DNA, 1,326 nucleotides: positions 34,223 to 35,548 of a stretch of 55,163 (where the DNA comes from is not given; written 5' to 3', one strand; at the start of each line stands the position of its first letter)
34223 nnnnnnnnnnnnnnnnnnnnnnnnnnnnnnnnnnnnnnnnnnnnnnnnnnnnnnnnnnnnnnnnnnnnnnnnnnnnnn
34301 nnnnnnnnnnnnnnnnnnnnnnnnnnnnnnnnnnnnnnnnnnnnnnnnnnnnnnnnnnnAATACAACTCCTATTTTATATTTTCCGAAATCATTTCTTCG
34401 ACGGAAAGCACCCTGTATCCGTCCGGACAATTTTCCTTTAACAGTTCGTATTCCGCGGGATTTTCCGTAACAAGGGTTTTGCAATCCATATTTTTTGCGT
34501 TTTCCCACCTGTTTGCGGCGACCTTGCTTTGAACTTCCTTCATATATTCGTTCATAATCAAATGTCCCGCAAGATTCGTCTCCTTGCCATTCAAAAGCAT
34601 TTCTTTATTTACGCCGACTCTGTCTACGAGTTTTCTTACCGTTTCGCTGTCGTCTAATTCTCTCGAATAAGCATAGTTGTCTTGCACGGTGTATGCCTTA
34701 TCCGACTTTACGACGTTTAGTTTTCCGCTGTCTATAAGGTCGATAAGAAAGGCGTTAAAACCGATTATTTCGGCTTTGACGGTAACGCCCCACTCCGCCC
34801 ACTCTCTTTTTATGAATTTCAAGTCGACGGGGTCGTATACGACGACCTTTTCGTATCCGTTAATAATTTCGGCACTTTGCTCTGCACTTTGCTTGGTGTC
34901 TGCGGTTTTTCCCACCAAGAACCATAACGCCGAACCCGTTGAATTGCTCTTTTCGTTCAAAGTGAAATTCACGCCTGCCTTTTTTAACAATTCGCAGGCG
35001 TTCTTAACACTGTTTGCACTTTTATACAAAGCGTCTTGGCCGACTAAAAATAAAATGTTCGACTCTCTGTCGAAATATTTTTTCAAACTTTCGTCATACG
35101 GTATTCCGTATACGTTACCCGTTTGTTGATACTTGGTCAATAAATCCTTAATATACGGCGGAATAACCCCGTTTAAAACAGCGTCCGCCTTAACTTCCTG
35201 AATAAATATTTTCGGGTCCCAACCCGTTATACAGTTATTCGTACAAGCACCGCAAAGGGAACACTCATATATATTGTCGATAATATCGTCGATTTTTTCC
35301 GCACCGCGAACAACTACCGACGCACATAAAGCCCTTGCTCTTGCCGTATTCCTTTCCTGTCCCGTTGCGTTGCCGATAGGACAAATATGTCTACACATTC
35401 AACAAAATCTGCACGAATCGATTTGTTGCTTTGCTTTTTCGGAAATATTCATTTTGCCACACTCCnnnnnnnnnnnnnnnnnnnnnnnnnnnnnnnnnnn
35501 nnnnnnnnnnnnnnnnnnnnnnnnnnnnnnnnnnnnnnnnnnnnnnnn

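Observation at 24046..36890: Twelve-gene catabolic block joins amino-sugar, IolB/PfkB/aldolase, FGGY-kinase and Etf-coupled FAD/Fe-S dehydrogenase modules in a combination matching no pathway I know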

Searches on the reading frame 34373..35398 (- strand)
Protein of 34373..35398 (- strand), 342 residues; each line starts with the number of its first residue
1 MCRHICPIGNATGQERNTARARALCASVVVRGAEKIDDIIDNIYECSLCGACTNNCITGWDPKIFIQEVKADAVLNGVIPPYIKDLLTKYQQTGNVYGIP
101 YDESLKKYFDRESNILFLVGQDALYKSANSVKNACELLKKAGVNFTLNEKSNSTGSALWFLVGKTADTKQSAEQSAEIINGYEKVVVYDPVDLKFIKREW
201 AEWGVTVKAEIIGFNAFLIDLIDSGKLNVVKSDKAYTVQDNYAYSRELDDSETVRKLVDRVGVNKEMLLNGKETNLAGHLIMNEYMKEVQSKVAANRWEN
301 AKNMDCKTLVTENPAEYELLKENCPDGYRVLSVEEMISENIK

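Call 7: search_protein_families(library=pfam, proteins=[window:34373-35398:-], max_evalue=0.01)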
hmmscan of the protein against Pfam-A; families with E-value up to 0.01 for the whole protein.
window:34373-35398:- (342 aa): 2 families
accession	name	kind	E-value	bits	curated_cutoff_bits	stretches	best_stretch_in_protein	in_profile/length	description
PF13183.11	Fer4_8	-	1.6e-06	29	27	1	1-58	10-66/68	4Fe-4S dicluster domain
PF13534.11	Fer4_17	-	0.0018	19.2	22.2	1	1-59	7-59/61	4Fe-4S dicluster domain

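Call 9: search_protein_families(library=ncbifam, proteins=[window:34373-35398:-], max_evalue=0.001)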
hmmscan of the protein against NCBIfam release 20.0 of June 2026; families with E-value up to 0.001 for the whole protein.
window:34373-35398:- (342 aa): 1 family
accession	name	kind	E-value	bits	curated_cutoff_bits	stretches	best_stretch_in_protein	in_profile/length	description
NF045724.1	ferredox_TmcB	equivalog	5.9e-05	21.8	735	0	44-103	99-158/430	electron transfer complex ferredoxin TmcB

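Call 22: search_solved_structures(query=window:34373-35398:-, max_evalue=1)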
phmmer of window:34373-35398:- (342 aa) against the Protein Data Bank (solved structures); distinct sequences matched with E-value up to 1: 17.
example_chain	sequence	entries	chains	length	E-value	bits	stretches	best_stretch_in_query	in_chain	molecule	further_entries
9fq7_2N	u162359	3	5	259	0.0055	19.1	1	39-66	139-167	Succinate dehydrogenase [ubiquinone] iron-sulfur subunit, mitochondrial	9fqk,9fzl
9kpt_B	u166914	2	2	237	0.0093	18.3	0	39-60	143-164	Succinate dehydrogenase [ubiquinone] iron-sulfur subunit, mitochondrial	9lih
9kq3_B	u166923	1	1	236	0.0098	18.3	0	39-60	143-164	Succinate dehydrogenase [ubiquinone] iron-sulfur subunit, mitochondrial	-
9kps_B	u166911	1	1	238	0.01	18.2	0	39-60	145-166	Succinate dehydrogenase [ubiquinone] iron-sulfur subunit, mitochondrial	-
9lig_B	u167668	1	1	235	0.011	18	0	39-60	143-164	Succinate dehydrogenase [ubiquinone] iron-sulfur subunit, mitochondrial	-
9qdl_B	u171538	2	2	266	0.013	17.9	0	39-60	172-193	Succinate dehydrogenase [ubiquinone] iron-sulfur subunit, mitochondrial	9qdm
8rja_F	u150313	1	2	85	0.12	14.7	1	1-59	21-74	NAD(P)H-quinone oxidoreductase subunit I, chloroplastic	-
5odc_C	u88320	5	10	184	0.3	13.4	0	28-62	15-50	Heterodisulfide reductase, subunit C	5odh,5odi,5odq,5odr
1yq3_B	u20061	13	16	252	0.34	13.2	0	39-60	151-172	succinate dehydrogenase Ip subunit | Succinate dehydrogenase [ubiquinone] iron-sulfur subunit, mitochondrial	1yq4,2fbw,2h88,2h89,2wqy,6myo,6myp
2rvl_A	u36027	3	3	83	0.35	13.2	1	295-323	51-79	Chromobox protein homolog 5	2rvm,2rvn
3fdt_A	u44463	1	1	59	0.4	13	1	294-322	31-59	Chromobox protein homolog 5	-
8gs8_B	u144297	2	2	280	0.59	12.4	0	39-60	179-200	Succinate dehydrogenase [ubiquinone] iron-sulfur subunit, mitochondrial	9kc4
2wp9_B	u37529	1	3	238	0.74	12.1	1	39-67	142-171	SUCCINATE DEHYDROGENASE IRON-SULFUR SUBUNIT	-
1nek_B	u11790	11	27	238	0.8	12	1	39-67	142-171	Succinate dehydrogenase iron-sulfur protein | SUCCINATE DEHYDROGENASE IRON-SULFUR SUBUNIT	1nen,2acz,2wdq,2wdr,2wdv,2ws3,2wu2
4ytp_B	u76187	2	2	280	0.81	12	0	39-60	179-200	Succinate dehydrogenase [ubiquinone] iron-sulfur subunit, mitochondrial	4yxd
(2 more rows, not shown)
